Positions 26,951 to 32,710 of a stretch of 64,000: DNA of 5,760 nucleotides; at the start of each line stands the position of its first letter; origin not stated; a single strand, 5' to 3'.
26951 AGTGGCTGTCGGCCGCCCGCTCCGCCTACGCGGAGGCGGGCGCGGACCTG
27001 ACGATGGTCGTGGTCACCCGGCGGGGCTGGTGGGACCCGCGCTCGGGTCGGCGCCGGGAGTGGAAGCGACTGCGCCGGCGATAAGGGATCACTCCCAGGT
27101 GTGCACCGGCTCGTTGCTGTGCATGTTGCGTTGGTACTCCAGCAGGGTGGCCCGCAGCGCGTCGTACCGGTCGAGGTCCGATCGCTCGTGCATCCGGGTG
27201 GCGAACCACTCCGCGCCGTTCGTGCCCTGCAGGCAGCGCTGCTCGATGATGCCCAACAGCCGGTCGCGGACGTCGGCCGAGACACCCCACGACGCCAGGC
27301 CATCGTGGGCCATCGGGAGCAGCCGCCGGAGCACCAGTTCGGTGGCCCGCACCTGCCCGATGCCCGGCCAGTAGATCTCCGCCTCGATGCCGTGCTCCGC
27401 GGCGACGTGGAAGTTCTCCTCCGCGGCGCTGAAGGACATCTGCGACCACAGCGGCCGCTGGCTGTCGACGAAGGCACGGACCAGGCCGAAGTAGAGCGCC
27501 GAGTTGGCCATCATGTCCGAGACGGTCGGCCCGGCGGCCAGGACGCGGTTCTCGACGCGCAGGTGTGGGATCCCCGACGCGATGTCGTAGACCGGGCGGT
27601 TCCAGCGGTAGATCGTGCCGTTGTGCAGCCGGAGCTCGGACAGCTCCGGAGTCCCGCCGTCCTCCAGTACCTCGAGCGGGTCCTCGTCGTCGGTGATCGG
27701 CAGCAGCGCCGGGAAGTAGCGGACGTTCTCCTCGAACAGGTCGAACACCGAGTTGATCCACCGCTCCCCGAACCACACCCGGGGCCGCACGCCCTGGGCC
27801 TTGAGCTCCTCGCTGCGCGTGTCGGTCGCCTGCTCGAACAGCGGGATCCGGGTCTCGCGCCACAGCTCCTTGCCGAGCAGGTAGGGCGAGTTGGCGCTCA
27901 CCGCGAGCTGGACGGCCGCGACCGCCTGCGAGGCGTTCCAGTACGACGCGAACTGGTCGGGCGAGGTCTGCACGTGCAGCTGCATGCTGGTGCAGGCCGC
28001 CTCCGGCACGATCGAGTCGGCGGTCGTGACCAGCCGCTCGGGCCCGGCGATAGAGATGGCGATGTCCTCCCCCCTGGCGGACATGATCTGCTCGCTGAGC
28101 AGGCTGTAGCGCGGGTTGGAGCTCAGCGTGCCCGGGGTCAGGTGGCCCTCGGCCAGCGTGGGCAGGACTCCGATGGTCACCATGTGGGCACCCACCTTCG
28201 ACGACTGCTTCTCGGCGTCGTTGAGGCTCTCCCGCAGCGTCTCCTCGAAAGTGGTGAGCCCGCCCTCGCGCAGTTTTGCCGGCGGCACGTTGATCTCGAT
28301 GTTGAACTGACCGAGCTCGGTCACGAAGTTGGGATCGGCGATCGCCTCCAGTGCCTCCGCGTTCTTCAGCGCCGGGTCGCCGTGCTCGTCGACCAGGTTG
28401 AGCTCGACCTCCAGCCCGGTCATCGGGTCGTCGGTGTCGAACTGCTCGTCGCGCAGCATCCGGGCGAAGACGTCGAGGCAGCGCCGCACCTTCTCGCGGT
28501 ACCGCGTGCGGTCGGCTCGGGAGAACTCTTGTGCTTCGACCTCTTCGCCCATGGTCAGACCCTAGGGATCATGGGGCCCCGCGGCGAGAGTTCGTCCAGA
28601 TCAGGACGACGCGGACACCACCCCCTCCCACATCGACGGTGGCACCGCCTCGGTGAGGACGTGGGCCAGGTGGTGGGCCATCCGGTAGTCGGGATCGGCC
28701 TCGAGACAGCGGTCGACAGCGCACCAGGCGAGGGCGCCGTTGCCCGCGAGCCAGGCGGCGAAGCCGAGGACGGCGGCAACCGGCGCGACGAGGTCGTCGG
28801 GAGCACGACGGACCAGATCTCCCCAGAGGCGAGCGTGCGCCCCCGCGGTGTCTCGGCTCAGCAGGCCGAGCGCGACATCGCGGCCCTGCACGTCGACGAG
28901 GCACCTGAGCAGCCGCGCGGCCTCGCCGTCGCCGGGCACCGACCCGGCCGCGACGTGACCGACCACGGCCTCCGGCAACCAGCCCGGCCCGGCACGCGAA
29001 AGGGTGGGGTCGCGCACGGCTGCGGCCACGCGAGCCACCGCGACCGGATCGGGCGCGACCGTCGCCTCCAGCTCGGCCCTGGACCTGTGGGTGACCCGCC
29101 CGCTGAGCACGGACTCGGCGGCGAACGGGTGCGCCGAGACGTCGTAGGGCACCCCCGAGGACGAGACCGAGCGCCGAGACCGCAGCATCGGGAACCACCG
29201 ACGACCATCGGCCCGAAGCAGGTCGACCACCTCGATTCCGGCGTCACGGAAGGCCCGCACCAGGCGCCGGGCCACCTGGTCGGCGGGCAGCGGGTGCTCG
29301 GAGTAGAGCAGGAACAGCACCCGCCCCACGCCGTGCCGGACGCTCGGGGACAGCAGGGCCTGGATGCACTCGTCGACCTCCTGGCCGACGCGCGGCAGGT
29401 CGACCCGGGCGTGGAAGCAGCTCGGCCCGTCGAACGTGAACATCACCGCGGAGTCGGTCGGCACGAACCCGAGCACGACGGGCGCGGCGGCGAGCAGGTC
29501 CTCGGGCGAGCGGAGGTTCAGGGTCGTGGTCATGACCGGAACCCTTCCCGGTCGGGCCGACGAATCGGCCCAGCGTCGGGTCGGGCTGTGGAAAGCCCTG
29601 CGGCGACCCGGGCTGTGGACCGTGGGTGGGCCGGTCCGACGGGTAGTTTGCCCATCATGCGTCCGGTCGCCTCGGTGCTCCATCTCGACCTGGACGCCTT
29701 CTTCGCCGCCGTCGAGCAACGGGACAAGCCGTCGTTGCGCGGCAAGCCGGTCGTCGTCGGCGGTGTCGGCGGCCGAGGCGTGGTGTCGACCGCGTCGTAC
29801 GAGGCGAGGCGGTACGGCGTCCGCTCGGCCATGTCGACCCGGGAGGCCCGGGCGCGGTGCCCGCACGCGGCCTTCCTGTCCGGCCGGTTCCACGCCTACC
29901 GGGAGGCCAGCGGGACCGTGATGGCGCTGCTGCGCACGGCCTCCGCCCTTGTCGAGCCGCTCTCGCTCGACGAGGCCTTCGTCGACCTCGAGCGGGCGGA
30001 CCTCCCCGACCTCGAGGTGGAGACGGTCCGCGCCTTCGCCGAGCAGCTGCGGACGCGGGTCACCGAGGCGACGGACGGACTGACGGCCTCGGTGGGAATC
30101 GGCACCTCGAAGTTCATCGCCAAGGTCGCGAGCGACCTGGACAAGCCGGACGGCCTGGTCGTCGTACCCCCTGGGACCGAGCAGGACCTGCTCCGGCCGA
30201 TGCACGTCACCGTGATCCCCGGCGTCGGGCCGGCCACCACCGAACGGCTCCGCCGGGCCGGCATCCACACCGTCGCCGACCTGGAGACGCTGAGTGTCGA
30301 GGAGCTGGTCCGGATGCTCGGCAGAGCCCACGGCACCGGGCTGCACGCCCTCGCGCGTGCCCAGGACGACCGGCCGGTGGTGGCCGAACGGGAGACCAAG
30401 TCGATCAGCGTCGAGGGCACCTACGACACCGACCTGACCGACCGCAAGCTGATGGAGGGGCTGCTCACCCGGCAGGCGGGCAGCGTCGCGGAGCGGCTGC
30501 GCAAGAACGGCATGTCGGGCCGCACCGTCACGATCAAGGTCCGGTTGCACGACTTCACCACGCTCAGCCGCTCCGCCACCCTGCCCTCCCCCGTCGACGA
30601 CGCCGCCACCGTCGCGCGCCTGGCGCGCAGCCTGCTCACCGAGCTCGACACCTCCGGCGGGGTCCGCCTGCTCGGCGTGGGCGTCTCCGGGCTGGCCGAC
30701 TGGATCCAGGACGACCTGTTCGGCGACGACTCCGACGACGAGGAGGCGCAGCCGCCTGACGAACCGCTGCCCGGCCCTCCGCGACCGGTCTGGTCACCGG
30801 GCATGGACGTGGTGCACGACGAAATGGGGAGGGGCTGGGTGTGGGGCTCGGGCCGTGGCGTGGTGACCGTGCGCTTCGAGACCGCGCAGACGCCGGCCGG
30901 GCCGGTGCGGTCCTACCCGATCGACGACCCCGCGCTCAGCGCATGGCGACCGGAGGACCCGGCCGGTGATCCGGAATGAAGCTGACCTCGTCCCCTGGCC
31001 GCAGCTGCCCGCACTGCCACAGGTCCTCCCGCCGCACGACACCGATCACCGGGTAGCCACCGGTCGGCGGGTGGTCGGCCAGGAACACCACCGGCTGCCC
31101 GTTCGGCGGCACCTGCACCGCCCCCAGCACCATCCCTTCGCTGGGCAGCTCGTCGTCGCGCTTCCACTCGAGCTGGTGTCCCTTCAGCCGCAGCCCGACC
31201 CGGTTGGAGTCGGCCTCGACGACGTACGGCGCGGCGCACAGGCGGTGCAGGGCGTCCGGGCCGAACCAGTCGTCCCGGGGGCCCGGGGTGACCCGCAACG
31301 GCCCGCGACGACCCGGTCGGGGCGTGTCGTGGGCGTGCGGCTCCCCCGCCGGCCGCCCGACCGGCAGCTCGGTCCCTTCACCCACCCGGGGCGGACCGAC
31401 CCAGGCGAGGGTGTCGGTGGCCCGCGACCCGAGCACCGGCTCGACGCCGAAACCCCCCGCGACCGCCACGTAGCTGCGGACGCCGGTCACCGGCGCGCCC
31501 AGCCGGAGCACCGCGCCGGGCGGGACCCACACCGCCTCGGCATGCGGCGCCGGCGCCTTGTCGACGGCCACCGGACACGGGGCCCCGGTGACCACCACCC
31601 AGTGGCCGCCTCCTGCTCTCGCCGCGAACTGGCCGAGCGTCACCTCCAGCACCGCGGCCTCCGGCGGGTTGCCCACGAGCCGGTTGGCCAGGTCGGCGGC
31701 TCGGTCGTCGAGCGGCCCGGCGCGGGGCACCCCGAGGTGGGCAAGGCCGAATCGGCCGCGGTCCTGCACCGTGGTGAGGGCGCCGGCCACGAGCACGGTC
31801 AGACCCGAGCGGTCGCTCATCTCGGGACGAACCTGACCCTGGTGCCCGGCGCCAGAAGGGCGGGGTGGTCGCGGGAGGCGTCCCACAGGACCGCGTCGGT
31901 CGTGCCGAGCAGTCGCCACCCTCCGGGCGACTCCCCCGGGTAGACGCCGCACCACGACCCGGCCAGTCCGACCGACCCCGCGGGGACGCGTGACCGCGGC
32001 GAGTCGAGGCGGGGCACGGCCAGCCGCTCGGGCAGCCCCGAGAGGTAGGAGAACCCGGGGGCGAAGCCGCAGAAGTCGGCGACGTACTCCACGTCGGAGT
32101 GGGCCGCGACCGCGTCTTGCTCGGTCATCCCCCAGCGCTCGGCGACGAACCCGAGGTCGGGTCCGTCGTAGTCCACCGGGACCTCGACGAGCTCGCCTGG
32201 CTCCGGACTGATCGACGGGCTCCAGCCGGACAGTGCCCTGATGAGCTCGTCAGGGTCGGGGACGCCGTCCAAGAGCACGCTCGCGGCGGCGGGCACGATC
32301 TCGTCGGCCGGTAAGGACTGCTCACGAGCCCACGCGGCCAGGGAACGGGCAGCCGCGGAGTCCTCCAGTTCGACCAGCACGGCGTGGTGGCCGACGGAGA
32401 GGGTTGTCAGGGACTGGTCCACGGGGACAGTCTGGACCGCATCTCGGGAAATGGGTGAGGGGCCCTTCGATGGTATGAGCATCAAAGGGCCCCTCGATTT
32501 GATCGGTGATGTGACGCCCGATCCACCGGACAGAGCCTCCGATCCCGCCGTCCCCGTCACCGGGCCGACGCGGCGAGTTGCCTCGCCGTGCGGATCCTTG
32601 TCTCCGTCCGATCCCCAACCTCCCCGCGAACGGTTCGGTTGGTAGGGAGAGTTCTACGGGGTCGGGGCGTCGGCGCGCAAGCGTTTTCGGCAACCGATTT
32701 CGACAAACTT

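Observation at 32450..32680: Candidate novel structured ncRNA splitting the pxpA-pxpBC cluster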

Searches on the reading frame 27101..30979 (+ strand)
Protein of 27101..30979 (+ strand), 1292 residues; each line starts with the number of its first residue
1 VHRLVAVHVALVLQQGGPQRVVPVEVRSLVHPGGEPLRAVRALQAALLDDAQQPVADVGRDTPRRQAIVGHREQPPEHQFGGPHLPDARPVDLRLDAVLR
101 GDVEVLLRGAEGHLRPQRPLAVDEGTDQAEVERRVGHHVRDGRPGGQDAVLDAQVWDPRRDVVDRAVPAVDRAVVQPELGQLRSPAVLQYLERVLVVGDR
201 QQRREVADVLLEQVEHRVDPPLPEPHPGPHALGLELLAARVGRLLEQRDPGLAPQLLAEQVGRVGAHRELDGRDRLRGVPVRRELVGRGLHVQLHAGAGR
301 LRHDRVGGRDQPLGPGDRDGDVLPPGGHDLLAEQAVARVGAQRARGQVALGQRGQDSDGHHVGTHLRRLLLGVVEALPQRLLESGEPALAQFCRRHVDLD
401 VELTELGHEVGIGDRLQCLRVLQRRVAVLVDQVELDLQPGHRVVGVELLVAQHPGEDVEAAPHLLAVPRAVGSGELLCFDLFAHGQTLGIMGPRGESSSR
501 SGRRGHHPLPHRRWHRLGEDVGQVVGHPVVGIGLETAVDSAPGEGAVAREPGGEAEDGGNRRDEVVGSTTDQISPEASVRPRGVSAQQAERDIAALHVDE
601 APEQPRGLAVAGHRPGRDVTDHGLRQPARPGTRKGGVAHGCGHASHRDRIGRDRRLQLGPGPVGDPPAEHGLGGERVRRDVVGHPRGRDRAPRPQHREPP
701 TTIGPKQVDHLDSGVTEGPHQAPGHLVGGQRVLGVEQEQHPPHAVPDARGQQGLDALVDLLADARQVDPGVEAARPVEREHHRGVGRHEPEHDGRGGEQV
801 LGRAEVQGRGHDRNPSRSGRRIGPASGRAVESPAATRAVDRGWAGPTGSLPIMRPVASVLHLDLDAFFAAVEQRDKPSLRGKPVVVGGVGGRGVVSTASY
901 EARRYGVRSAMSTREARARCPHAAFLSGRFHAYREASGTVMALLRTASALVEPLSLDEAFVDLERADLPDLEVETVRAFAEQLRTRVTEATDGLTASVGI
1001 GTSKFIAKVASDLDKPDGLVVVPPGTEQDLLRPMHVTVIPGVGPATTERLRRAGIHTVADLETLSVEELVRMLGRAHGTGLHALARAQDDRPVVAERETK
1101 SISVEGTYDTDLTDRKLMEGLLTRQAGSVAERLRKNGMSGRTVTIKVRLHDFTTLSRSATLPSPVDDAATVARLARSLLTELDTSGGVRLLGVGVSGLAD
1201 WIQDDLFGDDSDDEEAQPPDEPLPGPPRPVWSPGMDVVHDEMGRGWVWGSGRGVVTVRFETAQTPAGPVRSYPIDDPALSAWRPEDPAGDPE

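Call 7: search_protein_families(library=pfam, proteins=[window:27101-30979:+])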
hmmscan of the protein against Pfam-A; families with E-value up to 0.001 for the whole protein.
window:27101-30979:+ (1292 aa): 5 families
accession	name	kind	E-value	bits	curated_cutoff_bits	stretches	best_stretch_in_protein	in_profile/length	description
PF00817.25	IMS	-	4.5e-43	147.1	23.2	1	862-1012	1-148/148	impB/mucB/samB family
PF11799.13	IMS_C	-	1.1e-27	97.1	20.7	1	1100-1200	2-103/109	impB/mucB/samB family C-terminal domain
PF21999.2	IMS_HHH_1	-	1.7e-08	35.2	27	1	1039-1089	3-53/53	DNA polymerase-iota, thumb domain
PF14520.12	HHH_5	-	1.3e-06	29.2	27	1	1039-1072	7-40/57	Helix-hairpin-helix domain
PF11798.14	IMS_HHH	-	0.00095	19.7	24.4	0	1025-1055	2-32/32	IMS family HHH motif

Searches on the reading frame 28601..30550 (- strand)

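Call 7: search_protein_families(library=pfam, proteins=[window:28601-30550:-])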
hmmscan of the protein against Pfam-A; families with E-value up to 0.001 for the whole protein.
window:28601-30550:- (649 aa): 1 family
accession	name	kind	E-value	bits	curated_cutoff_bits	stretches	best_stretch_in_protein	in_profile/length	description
PF13830.11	DUF4192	-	8.6e-54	184.1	27.8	1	349-638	1-320/321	Domain of unknown function (DUF4192)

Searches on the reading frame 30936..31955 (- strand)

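Call 7: search_protein_families(library=pfam, proteins=[window:30936-31955:-])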
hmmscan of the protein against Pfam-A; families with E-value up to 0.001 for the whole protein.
window:30936-31955:- (339 aa): 1 family
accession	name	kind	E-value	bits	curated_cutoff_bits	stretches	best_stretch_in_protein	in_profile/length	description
PF02626.20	CT_A_B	-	2.2e-86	290.2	25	1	74-327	1-260/261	Carboxyltransferase domain, subdomain A and B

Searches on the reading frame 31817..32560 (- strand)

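Call 7: search_protein_families(library=pfam, proteins=[window:31817-32560:-])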
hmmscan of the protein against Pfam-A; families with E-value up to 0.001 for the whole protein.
window:31817-32560:- (247 aa): 1 family
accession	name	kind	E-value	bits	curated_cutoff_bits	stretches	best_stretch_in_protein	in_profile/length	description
PF02682.21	CT_C_D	-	1e-51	175.9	22.1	1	53-236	3-202/202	Carboxyltransferase domain, subdomain C and D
